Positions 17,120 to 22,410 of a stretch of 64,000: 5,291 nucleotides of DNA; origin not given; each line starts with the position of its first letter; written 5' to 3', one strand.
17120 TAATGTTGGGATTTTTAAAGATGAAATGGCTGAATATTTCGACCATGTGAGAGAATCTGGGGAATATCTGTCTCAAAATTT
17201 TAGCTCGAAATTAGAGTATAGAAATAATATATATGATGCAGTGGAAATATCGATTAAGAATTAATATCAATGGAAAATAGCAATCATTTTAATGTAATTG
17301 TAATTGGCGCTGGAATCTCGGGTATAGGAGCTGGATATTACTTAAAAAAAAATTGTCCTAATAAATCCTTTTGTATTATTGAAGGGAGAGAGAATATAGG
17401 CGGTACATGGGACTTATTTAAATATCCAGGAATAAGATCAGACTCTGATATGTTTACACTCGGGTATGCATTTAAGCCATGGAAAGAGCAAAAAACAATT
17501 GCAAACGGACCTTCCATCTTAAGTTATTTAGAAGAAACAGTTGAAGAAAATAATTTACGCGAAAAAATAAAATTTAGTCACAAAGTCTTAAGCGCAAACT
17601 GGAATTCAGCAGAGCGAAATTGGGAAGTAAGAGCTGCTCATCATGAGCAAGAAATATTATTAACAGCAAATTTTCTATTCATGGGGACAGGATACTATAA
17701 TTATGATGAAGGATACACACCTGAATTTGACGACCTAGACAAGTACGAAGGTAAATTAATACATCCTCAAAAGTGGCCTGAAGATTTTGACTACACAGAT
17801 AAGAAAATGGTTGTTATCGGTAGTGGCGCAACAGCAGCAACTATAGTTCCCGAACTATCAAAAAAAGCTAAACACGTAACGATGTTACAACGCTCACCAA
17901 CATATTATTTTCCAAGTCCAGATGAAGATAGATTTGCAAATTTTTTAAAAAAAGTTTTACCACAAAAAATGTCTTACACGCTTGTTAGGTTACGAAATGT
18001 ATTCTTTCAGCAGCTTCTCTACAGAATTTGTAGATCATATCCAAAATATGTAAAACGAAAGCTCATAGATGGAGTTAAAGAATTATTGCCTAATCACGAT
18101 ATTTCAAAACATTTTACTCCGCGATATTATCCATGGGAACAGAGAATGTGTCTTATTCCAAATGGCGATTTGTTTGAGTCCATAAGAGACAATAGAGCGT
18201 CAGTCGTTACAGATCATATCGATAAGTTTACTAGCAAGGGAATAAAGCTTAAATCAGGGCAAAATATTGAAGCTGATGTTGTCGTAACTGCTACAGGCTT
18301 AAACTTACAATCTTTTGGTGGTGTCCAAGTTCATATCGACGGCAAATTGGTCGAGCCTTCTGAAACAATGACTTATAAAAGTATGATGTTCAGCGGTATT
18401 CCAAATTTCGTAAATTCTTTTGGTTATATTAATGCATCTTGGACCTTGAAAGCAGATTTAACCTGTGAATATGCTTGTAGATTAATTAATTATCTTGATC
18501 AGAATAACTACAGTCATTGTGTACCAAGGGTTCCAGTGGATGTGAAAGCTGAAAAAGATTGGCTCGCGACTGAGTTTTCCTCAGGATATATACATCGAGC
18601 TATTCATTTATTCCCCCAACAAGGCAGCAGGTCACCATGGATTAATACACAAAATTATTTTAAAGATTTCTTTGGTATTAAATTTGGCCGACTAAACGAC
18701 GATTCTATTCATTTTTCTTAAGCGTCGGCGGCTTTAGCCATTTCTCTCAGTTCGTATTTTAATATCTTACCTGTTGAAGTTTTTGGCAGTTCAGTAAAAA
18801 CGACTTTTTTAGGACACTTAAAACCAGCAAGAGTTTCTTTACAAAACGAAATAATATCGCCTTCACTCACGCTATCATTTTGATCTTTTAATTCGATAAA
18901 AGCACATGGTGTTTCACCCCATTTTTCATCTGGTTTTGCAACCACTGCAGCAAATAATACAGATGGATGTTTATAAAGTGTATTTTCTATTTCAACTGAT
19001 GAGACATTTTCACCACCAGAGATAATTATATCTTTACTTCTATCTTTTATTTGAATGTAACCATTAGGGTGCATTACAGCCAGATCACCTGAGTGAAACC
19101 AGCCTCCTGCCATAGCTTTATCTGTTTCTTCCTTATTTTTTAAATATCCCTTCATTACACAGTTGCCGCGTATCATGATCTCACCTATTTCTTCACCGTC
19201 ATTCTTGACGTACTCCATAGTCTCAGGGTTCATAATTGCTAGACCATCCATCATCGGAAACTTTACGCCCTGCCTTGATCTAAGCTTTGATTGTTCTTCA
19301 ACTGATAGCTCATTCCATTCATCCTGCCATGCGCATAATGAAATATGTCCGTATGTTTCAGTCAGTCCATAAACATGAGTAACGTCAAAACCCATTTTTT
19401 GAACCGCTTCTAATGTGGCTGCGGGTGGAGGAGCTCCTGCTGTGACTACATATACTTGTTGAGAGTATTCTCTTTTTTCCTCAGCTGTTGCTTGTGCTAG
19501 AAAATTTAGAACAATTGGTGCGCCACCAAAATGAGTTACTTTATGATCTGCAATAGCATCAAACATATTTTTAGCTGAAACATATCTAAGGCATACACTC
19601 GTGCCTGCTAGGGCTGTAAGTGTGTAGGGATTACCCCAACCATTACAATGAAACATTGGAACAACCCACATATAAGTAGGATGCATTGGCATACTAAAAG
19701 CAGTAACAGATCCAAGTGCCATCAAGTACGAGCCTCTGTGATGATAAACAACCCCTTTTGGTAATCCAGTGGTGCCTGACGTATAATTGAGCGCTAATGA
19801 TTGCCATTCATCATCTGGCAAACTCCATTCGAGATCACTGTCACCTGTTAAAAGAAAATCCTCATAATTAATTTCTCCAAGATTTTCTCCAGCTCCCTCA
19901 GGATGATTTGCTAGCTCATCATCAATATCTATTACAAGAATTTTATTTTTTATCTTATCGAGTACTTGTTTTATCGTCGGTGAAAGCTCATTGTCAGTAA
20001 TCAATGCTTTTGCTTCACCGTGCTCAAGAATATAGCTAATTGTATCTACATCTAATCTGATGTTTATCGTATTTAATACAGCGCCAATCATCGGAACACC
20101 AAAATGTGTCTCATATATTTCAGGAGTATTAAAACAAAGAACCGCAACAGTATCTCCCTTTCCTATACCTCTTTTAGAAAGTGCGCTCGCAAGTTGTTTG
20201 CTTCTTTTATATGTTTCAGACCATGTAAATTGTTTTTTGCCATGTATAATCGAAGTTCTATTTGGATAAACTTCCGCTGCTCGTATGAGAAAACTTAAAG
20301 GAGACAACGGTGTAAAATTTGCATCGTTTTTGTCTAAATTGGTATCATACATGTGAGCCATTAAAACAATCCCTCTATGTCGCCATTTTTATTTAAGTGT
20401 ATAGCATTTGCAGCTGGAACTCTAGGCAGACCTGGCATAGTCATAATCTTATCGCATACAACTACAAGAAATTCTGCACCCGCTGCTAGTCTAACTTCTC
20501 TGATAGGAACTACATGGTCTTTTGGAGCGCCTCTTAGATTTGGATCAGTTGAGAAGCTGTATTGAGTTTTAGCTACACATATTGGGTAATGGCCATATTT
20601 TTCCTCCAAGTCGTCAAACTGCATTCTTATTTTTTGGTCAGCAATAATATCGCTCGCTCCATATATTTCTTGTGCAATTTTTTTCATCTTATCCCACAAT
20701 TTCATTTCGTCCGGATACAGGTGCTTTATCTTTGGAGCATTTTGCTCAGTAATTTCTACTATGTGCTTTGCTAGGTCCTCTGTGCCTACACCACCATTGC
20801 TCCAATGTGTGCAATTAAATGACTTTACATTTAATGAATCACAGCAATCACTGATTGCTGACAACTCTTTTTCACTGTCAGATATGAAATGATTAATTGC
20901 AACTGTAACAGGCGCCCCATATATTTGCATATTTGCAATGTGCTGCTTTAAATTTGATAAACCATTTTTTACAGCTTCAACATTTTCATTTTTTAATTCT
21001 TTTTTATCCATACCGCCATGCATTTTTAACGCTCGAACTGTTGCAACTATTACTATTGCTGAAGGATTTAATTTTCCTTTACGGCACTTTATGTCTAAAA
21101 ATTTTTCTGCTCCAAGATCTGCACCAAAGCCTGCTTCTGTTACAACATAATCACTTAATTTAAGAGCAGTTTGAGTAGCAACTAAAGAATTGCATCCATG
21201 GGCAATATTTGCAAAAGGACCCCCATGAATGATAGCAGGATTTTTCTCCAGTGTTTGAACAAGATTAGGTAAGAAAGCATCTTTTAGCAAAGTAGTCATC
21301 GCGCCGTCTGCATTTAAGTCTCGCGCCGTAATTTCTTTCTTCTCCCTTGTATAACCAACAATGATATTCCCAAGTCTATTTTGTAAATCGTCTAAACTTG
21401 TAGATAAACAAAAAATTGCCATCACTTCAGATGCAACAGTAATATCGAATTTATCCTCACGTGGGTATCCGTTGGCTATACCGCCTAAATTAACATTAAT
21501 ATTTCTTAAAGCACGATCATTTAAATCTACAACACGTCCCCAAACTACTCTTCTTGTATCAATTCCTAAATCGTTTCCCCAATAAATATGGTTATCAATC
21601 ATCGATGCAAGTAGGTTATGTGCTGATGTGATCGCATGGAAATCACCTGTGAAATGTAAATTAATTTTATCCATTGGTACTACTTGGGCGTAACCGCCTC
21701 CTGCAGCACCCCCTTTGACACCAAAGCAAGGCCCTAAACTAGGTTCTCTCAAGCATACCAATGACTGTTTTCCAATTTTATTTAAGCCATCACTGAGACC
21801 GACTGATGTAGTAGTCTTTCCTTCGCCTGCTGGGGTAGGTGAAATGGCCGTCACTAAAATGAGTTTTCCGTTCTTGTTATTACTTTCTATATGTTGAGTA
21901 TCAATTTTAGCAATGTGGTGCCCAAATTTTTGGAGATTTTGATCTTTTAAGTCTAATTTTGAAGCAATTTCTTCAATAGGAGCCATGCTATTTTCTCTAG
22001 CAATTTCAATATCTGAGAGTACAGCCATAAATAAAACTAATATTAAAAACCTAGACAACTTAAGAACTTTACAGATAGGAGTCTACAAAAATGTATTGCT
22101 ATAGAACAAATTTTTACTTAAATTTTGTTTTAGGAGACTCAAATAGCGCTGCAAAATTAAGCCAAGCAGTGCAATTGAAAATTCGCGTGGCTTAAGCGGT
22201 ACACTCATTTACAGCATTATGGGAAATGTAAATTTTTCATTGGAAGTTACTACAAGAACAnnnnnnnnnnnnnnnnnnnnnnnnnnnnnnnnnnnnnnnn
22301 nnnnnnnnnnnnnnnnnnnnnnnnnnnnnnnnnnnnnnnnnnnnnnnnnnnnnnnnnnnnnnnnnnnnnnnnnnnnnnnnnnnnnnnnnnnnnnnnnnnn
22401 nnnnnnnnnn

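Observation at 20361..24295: fhs / metF-like / GcvT-like trio resembling the LigH-MetF-LigM THF-dependent demethylation module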

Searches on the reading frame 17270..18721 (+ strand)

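Call 3: search_protein_families(library=pfam, proteins=[window:17270-18721:+])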
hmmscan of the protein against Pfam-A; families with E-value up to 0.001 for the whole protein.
window:17270-18721:+ (483 aa): 8 families
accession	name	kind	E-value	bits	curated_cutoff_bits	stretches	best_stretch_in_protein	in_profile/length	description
PF13738.12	Pyr_redox_3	-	1.8e-13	50.9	30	1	10-210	1-197/305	Pyridine nucleotide-disulphide oxidoreductase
PF00743.25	FMO-like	-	3.8e-13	49.2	22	1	79-251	82-268/532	Flavin-binding monooxygenase-like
PF07992.20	Pyr_redox_2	-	3e-10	40.4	26.1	1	7-230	1-193/291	Pyridine nucleotide-disulphide oxidoreductase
PF13450.12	NAD_binding_8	-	3.5e-10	40.4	21.9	1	11-58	1-46/68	NAD(P)-binding Rossmann-like domain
PF13434.12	Lys_Orn_oxgnase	-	1.2e-07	31.7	21.3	1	94-343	106-336/339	L-lysine 6-monooxygenase/L-ornithine 5-monooxygenase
PF01946.23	Thi4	-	1.8e-06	27.8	26.2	1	7-47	18-58/235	Thi4 family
PF01266.30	DAO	-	3.3e-06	27.3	27.9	0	9-46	2-38/353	FAD dependent oxidoreductase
PF00070.33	Pyr_redox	-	3e-05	24.9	22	0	179-220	1-41/82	Pyridine nucleotide-disulphide oxidoreductase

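Call 4: search_protein_families(library=ncbifam, proteins=[window:17270-18721:+])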
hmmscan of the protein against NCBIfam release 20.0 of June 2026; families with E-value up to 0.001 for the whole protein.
window:17270-18721:+ (483 aa): 12 families
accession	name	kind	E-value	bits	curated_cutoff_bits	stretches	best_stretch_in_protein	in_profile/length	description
NF045818.1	Neo-PentlctneDsynPtlE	equivalog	5.5e-23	80.9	1100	1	6-211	48-260/587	neopentalenolactone/pentalenolactone D synthase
NF040505.1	ArsO_flavin_mono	equivalog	1.3e-22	80.7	425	1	8-213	2-196/346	ArsO family NAD(P)H-dependent flavin-containing monooxygenase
NF058570.1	trimeth_mono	equivalog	1.7e-12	47.2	675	1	83-233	100-251/443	trimethylamine monooxygenase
TIGR04018.1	Bthiol_YpdA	hypoth_equivalog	2.3e-09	36.5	339.9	1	8-211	1-186/316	YpdA family putative bacillithiol disulfide reductase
TIGR01292.1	TRX_reduct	equivalog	2.5e-06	26.6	343.45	0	8-65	2-60/300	thioredoxin-disulfide reductase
TIGR00562.1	proto_IX_ox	equivalog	7.8e-06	24.7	97.85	1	8-46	4-42/470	protoporphyrinogen oxidase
TIGR03143.1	AhpF_homolog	hypoth_equivalog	3.7e-05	22.5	687.65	0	5-59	3-58/555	putative alkyl hydroperoxide reductase F subunit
NF005545.0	PRK07208.1-1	equivalog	0.00012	20.6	451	0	3-58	4-58/504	hypothetical protein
NF008845.0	PRK11883.1-5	equivalog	0.00022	19.6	560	0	8-45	6-47/468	protoporphyrinogen oxidase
TIGR00292.1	TIGR00292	equivalog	0.00029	20.2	148.3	0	8-47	23-61/254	sulfide-dependent adenosine diphosphate thiazole synthase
NF008843.0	PRK11883.1-3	equivalog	0.00032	19.9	406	1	9-45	4-40/424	protoporphyrinogen oxidase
NF003585.0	PRK05249.1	equivalog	0.00082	18.1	465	0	2-46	2-44/464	Si-specific NAD(P)(+) transhydrogenase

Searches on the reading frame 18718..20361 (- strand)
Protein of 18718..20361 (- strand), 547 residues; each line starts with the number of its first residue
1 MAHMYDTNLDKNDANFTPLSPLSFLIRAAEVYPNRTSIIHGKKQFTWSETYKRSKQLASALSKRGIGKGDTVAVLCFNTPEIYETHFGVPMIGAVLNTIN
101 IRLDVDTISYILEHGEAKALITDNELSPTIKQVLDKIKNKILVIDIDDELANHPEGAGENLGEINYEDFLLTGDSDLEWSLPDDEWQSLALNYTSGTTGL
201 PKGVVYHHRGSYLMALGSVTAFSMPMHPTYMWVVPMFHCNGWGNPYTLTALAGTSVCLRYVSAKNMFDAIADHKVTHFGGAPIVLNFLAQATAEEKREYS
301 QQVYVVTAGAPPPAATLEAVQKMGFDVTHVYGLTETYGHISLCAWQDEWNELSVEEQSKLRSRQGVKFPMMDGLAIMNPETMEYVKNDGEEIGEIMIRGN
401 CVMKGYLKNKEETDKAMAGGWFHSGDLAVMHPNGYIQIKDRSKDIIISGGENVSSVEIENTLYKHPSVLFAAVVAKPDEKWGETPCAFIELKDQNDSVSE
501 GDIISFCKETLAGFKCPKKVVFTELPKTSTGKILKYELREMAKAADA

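Call 3: search_protein_families(library=pfam, proteins=[window:18718-20361:-])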
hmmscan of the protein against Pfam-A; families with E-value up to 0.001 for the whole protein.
window:18718-20361:- (547 aa): 2 families
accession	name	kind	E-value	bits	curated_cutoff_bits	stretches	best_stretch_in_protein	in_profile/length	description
PF00501.34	AMP-binding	-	4e-78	263.3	29.9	1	27-407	3-384/384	AMP-binding enzyme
PF13193.12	AMP-binding_C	-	4.5e-20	72.8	24.5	1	457-532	1-76/76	AMP-binding enzyme C-terminal domain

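Call 4: search_protein_families(library=ncbifam, proteins=[window:18718-20361:-])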
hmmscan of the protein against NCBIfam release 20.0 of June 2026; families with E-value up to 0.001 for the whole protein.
window:18718-20361:- (547 aa): 105 families (the best 25 are shown)
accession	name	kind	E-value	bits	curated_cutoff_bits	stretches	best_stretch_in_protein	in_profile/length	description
NF006020.0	PRK08162.1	subfamily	8.2e-261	866.1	677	1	2-545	2-541/545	acyl-CoA synthetase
NF004837.0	PRK06187.1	subfamily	1.1e-143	479.3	476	1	25-545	14-525/531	long-chain-fatty-acid--CoA ligase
NF005426.0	PRK07008.1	equivalog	3.1e-96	323.1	822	1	43-543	42-536/545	3-(methylthio)propionyl-CoA ligase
NF004674.0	PRK06018.1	subfamily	5.3e-95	319.2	766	1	44-543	39-535/544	long-chain-fatty-acid--CoA ligase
NF006182.0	PRK08316.1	subfamily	1.6e-94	317.3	663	1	24-544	16-519/523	fatty acyl-CoA synthetase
NF002966.0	PRK03640.1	equivalog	1.2e-80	271.5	556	1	24-543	7-481/483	o-succinylbenzoate--CoA ligase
NF052269.1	Staph_lig_FadD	equivalog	2.5e-76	257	650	1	27-544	8-495/499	long-chain-fatty-acid--CoA ligase FadD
NF005307.0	PRK06839.1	equivalog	1.2e-75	255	748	1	27-543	10-494/496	o-succinylbenzoate--CoA ligase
NF006181.0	PRK08314.1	subfamily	5.4e-75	252.7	705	1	25-545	30-557/563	long-chain-fatty-acid--CoA ligase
NF009233.0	PRK12583.1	subfamily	1.1e-74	251.9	832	2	187-542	202-550/558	fatty acid CoA ligase family protein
NF005801.1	PRK07656.1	equivalog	1.9e-74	251.1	657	1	25-539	7-500/500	FadD3 family acyl-CoA ligase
TIGR01923.1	menE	equivalog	1.4e-72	245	330.15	1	46-537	1-441/442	o-succinylbenzoate--CoA ligase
NF005857.1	PRK07786.1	exception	1.5e-72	244.8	733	1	25-541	15-511/513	fatty-acid--CoA ligase FadD5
NF005676.0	PRK07470.1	equivalog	4.1e-72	243.5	774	1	24-542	25-529/544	acyl-CoA synthetase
NF005714.0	PRK07529.1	subfamily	2.5e-70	237.6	632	1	40-542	59-576/640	acyl-CoA synthetase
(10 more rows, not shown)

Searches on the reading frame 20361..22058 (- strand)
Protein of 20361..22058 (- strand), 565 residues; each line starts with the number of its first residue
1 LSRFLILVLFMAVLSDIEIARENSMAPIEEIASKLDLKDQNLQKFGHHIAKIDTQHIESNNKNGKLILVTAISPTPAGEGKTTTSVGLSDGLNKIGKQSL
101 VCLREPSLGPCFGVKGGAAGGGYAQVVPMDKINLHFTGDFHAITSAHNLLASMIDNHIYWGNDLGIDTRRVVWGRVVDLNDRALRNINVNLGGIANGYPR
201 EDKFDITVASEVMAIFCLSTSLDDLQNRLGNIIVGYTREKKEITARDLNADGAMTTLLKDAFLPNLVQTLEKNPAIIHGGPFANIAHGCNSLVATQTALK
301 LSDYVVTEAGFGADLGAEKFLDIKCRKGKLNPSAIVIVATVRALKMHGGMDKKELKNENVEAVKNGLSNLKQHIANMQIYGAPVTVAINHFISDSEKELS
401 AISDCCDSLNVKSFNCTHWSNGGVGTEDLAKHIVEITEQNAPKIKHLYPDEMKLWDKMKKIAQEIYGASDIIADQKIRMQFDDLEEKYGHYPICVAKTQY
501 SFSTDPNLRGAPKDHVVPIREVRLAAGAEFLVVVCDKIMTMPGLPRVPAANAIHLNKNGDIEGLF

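Call 3: search_protein_families(library=pfam, proteins=[window:20361-22058:-])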
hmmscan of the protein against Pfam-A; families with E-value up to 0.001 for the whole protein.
window:20361-22058:- (565 aa): 1 family
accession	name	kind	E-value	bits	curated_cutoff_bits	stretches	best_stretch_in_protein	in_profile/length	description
PF01268.25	FTHFS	-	3.1e-258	858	27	1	15-565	2-556/556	Formate--tetrahydrofolate ligase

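Call 4: search_protein_families(library=ncbifam, proteins=[window:20361-22058:-])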
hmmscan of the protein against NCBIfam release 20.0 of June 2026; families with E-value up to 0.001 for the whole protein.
window:20361-22058:- (565 aa): 3 families
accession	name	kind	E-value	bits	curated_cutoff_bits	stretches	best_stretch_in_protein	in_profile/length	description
NF010030.0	PRK13505.1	equivalog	1.9e-263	874.9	652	1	13-565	2-557/557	formate--tetrahydrofolate ligase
NF010031.0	PRK13506.1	equivalog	5.2e-198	659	800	1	14-564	2-577/578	formate--tetrahydrofolate ligase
NF010032.0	PRK13507.1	equivalog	4.5e-154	513.8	938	1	16-565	10-587/587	formate--tetrahydrofolate ligase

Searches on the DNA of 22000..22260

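Call 75: search_rna_families(source=window, start=22000, end=22260, threshold=evalue, max_evalue=5)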
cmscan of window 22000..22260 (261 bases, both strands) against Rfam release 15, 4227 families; matches with E-value up to 5: 1.
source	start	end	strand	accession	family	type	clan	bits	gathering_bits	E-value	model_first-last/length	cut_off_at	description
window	22083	22119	-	RF01378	CRISPR-DR65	Gene; CRISPR;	-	18.7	43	1.6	1-37/37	no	CRISPR RNA direct repeat element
